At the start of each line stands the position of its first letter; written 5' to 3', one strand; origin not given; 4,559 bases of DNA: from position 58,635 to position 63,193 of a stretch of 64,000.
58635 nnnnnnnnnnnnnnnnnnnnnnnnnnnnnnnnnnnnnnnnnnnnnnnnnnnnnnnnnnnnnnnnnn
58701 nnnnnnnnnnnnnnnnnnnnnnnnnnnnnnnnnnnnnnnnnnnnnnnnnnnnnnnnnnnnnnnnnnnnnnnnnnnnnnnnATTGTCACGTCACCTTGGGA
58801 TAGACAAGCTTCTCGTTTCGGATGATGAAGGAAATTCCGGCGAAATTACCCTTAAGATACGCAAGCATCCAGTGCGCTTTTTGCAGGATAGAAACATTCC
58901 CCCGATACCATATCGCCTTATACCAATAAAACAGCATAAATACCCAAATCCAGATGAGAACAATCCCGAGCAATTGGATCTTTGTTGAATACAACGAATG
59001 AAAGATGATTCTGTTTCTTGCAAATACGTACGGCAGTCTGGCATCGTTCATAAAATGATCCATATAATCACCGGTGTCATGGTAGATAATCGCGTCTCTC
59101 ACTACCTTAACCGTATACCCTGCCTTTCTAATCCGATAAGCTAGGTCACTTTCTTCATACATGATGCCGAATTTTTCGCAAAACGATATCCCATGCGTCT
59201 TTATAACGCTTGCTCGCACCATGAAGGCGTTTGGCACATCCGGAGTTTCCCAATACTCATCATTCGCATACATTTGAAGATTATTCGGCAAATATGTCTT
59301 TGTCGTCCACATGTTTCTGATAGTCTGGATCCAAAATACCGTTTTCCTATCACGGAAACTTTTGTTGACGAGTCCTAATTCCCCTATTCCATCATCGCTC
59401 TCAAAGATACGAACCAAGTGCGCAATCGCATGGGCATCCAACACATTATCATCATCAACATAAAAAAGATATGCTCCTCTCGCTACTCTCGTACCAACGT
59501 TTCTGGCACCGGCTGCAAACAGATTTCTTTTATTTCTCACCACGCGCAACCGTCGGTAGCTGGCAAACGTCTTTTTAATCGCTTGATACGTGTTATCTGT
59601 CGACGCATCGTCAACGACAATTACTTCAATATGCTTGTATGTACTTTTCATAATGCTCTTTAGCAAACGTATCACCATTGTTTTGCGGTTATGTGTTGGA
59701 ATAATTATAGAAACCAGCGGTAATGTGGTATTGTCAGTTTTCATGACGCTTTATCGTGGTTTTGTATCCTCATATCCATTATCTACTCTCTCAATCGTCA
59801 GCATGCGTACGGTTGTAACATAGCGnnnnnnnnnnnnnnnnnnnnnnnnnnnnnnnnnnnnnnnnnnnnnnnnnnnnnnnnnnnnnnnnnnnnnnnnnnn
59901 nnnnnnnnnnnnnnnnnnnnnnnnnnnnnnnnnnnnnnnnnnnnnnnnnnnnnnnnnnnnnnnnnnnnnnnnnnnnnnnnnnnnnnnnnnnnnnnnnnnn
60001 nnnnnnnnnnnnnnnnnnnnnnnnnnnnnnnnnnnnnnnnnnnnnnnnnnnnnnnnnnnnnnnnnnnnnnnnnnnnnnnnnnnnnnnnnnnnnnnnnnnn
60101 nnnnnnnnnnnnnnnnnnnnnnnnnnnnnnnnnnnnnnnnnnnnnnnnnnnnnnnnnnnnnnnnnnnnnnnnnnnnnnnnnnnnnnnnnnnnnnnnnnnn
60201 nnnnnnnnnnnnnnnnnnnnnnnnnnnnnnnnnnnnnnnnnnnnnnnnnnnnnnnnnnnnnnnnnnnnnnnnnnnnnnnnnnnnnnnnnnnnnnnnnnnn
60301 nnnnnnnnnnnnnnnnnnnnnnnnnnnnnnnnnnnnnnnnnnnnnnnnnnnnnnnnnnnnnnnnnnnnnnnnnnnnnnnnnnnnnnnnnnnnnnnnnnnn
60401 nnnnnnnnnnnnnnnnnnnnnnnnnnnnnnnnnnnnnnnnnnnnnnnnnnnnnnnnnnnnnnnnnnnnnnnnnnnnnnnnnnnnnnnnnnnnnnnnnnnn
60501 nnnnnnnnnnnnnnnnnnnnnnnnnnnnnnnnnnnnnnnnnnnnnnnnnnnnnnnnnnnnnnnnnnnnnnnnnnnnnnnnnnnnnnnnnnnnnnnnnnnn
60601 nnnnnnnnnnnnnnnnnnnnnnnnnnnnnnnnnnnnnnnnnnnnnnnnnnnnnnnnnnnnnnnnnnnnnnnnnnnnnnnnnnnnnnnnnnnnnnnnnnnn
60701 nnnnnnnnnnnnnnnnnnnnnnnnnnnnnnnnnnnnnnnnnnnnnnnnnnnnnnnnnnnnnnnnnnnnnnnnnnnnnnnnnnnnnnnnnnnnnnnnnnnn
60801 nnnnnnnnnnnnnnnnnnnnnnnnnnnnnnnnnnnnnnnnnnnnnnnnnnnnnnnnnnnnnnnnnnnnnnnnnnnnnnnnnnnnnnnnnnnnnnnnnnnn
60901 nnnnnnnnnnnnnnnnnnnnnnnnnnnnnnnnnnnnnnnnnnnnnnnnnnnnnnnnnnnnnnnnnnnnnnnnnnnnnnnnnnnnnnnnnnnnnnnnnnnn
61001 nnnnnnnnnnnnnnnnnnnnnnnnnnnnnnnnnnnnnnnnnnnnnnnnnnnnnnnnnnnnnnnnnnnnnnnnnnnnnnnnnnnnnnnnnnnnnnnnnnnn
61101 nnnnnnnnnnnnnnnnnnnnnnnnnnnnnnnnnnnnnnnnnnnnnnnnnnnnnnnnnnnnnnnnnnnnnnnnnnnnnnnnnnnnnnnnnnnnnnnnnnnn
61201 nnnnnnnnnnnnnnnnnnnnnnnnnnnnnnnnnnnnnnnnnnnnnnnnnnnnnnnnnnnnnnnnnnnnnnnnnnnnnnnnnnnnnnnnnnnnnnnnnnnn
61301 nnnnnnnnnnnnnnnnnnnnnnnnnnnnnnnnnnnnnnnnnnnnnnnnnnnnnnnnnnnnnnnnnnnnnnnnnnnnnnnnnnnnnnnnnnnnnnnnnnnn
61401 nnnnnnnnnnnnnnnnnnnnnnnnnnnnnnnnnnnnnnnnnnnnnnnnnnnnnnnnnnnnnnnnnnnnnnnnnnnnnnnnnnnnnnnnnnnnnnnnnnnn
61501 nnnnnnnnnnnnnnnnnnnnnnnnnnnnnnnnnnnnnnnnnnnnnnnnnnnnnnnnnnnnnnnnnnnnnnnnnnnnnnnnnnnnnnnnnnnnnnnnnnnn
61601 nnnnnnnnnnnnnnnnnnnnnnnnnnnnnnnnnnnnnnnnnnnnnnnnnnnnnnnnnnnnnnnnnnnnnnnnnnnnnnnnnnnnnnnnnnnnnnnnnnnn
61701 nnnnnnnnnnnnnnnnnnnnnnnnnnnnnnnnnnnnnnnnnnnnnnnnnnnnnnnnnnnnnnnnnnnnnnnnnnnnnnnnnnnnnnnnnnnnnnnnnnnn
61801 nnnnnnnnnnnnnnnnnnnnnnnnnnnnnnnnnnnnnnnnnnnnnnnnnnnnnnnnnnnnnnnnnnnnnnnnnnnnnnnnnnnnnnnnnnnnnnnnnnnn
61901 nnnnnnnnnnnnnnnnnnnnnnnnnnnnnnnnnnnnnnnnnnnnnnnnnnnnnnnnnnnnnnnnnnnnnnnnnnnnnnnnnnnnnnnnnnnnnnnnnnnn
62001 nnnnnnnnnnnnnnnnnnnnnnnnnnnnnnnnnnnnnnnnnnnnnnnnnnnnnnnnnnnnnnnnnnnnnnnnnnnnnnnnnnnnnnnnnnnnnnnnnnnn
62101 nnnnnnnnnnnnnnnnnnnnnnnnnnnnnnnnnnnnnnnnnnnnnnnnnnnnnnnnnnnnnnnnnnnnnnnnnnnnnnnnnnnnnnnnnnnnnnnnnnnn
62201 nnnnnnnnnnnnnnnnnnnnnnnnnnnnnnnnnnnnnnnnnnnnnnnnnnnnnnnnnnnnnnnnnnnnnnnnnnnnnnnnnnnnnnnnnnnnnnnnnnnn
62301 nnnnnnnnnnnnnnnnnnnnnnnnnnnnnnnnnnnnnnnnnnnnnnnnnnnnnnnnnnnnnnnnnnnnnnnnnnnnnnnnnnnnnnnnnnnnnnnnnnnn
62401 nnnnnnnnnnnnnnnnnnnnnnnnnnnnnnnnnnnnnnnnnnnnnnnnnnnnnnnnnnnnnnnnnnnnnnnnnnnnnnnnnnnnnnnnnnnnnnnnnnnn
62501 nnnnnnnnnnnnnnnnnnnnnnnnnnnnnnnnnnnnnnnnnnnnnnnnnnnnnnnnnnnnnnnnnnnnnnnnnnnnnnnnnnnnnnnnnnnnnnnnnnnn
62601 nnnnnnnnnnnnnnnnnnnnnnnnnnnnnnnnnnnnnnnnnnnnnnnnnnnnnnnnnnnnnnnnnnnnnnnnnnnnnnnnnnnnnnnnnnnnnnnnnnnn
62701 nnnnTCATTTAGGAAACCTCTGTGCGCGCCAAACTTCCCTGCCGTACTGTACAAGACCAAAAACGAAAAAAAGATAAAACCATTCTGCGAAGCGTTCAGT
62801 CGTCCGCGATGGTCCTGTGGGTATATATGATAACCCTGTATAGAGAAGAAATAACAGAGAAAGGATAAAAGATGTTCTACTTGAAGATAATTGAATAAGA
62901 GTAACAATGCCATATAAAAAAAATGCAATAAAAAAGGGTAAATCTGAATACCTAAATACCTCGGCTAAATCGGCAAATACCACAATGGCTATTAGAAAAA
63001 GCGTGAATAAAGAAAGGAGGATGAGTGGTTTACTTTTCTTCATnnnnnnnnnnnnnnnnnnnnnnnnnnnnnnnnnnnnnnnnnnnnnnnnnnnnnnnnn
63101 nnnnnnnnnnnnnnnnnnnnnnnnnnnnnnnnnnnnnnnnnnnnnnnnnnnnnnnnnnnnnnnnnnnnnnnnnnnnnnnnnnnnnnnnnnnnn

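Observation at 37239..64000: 27-kb GT-C-rich glycan assembly island with no recognisable exporter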

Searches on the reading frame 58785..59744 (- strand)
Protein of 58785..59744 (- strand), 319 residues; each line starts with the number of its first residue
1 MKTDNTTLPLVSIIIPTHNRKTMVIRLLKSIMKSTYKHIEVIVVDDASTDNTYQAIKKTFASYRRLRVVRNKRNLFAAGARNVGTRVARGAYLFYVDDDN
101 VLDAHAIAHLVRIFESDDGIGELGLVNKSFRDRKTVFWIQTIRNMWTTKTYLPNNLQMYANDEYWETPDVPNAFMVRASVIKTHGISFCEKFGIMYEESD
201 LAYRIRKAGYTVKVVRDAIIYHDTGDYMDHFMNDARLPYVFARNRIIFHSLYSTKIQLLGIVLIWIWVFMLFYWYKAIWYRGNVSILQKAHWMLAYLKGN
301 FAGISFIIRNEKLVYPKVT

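Call 4: search_protein_families(library=pfam, proteins=[window:58785-59744:-], max_evalue=0.01)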
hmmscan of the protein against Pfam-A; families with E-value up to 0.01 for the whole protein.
window:58785-59744:- (319 aa): 4 families
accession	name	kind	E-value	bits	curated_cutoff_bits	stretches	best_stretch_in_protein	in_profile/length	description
PF00535.33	Glycos_transf_2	-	1.3e-31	110.2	23.3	1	12-182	1-165/168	Glycosyl transferase family 2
PF13641.12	Glyco_tranf_2_3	-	1.1e-14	55.5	27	1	11-232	3-221/230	Glycosyltransferase like family 2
PF10111.15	Glyco_tranf_2_2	-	3e-09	37.2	27.3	1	12-228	1-222/276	Glycosyltransferase like family 2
PF13712.12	Glyco_tranf_2_5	-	0.00044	20.5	27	1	78-225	42-192/210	Glycosyltransferase like family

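Call 66: search_solved_structures(query=window:58785-59744:-, max_evalue=0.001)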
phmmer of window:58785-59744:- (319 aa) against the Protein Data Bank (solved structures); distinct sequences matched with E-value up to 0.001: 26.
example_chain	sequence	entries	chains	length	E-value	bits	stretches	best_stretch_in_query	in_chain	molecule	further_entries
2z87_A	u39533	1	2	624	1.5e-24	90.2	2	7-121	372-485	Chondroitin synthase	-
2z86_A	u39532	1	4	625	1.5e-24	90.2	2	7-121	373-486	Chondroitin synthase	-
5hea_A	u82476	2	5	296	5.7e-16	62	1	10-205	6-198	Putative glycosyltransferase (GalT1)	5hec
8vh7_A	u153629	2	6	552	1.8e-15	60.4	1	2-114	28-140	Heparosan synthase B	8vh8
8viw_A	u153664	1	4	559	1.8e-15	60.4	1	2-114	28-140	Heparosan synthase B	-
6h1j_A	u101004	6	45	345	2.7e-10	43.4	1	8-137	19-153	Probable ss-1,3-N-acetylglucosaminyltransferase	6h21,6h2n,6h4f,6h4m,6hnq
5tze_C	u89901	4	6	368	3.2e-10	43.1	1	12-108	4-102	Glycosyl transferase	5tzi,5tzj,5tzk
3bcv_A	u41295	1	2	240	4.3e-10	42.7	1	7-106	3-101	Putative glycosyltransferase protein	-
5tz8_A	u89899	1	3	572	6.8e-10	42.1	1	12-108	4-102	Glycosyl transferase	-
9jma_A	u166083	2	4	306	4.5e-09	39.4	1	10-107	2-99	GalNAc(5)-diNAcBac-PP-undecaprenol beta-1,3-glucosyltransferase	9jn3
8bz4_A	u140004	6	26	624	4.9e-09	39.2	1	11-103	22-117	Glycosyltransferase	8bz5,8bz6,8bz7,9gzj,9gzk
8bz8_A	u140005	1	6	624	5.3e-09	39.1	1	11-103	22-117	Glycosyltransferase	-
6p61_A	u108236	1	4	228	2.4e-08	37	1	8-110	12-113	Glycosyltransferase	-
6yv7_B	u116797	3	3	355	5.5e-07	32.5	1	4-124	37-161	Glycosyl transferase, family 2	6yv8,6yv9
6yv7_A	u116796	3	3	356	5.6e-07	32.5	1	4-124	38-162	Glycosyl transferase, family 2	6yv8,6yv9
5ekp_C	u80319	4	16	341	0.00096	21.8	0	5-107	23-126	Uncharacterized glycosyltransferase sll0501 | Glycosyltransferase sll0501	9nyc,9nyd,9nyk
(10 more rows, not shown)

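Call 67: search_protein_families(library=ncbifam, proteins=[window:58785-59744:-], max_evalue=0.00001)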
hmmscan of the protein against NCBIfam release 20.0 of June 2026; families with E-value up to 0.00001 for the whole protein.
window:58785-59744:- (319 aa): 21 families
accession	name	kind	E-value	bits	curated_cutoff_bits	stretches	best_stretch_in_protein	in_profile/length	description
NF041875.1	EPS_EpsD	equivalog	4.8e-25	88.6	370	1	11-256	1-238/325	exopolysaccharide biosynthesis glycosyltransferase EpsD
TIGR03937.1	PgaC_IcaA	equivalog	6.2e-22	78.1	422.3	1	4-137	40-172/407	poly-beta-1,6-N-acetyl-D-glucosamine synthase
TIGR03965.1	mycofact_glyco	equivalog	2.4e-20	72.8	280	1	8-105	73-170/467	mycofactocin biosynthesis glycosyltransferase MftF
NF007482.0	PRK10073.1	equivalog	1.6e-19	70.1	423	1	8-118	5-114/334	glycosyltransferase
NF047683.1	TeichurnBiosyTuaG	equivalog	2.7e-19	69.8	400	1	8-109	5-106/252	teichuronic acid biosynthesis protein TuaG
NF038299.1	EPS_HpsN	equivalog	4.2e-18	65.4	425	1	9-123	1-115/317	hormogonium polysaccharide biosynthesis glycosyltransferase HpsN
NF050050.1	ProtGlycPglI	equivalog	1.1e-17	64.4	500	1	9-113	2-107/306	GalNAc(5)-diNAcBac-PP-undecaprenol beta-1,3-glucosyltransferase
NF007453.0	PRK10018.1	equivalog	3.2e-15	56.5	382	1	7-101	4-98/280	colanic acid biosynthesis glycosyltransferase WcaA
TIGR03111.1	glyc2_xrt_Gpos1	hypoth_equivalog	6.9e-15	54.8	363.95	1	5-121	45-163/439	TIGR03111 family XrtG-associated glycosyltransferase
NF041394.1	GtaseAglG_Halo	equivalog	1.1e-14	54.4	440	1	11-137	3-130/304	glucosyl-dolichyl phosphate glucuronosyltransferase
TIGR04017.1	WcaA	equivalog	2.2e-14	53.7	495.75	1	7-101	3-97/279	colanic acid biosynthesis glycosyltransferase WcaA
NF053739.1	GlytfEpsEBac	equivalog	4.4e-14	52.1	450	1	9-116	1-109/265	glycosyltransferase EpsE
TIGR04283.1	glyco_like_mftF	equivalog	3e-12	46.6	182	1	11-142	1-123/221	TIGR04283 family arsenosugar biosynthesis glycosyltransferase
NF038302.1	EPS_HpsE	equivalog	3.8e-11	42.5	300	1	12-121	4-118/307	hormogonium polysaccharide biosynthesis glycosyltransferase HpsE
TIGR04242.1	nodulat_NodC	equivalog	8.8e-10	38.1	550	1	4-124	43-166/395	chitooligosaccharide synthase NodC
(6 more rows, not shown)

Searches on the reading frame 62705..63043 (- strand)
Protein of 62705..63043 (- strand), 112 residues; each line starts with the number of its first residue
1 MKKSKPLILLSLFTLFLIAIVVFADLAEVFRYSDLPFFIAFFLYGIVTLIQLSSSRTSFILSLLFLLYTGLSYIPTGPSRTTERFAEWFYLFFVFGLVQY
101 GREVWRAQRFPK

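Call 4: search_protein_families(library=pfam, proteins=[window:62705-63043:-], max_evalue=0.01)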
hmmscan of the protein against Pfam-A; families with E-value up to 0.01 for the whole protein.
window:62705-63043:- (112 aa): 0 families

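Call 7: search_protein_families(library=pfam, proteins=[window:62705-63043:-], max_evalue=10)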
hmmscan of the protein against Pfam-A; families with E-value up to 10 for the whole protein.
window:62705-63043:- (112 aa): 3 families
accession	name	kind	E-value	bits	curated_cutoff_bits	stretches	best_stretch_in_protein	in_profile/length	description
PF09843.14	DUF2070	-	1.5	7.5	30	1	7-98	71-167/561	Predicted membrane protein (DUF2070)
PF03376.19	Adeno_E3B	-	3.5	8.4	25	1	35-65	9-39/67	Adenovirus E3B protein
PF13567.11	DUF4131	-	8.2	6.5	31.6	1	59-110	9-56/165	Domain of unknown function (DUF4131)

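Call 8: search_protein_families(library=ncbifam, proteins=[window:62705-63043:-], max_evalue=1)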
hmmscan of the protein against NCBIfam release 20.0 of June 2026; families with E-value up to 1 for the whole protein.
window:62705-63043:- (112 aa): 0 families

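Call 47: find_encoding_contigs(protein=window:62705-63043:-, flank=10000, max_places=3)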
Protein window:62705-63043:- (112 aa): 2 contigs read that carry it; 2 places shown.
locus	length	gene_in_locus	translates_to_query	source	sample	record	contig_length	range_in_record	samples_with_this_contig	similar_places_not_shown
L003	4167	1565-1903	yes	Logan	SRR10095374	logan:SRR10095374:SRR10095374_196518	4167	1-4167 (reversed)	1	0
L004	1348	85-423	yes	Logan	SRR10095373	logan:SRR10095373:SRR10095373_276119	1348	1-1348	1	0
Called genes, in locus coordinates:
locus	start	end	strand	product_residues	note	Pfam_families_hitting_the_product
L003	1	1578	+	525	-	?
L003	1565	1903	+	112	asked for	-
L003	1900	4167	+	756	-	?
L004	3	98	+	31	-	?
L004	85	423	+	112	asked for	-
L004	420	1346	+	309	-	?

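Call 48: find_related_loci(query=L003:1-1575:+, collection=genome_contigs, flank=10000)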
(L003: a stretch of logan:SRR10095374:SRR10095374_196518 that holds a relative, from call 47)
Query L003:1-1575:+ (525 aa) in genome_contigs; peptide patterns used: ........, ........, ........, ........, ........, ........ (x = any residue, [..] = any of these).
27 stretches matched a pattern, but none encodes a relative of the query by tblastn (E <= 1e-3).

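Call 75: search_protein_families(library=pfam, alignment_id=A6, max_evalue=0.1)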
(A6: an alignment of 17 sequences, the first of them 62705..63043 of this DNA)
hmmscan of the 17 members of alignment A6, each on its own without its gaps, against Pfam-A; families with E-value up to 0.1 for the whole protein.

A. member 1, window:62705-63043:- (112 aa): 0 families

B. families by the number of members that match (of 17 scanned): 3 families
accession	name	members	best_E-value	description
PF09721.15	Exosortase_EpsH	2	0.01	Transmembrane exosortase (Exosortase_EpsH)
PF05620.16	TMEM208_SND2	1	0.034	SRP-independent targeting protein 2/TMEM208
PF05875.18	Ceramidase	1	0.088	Ceramidase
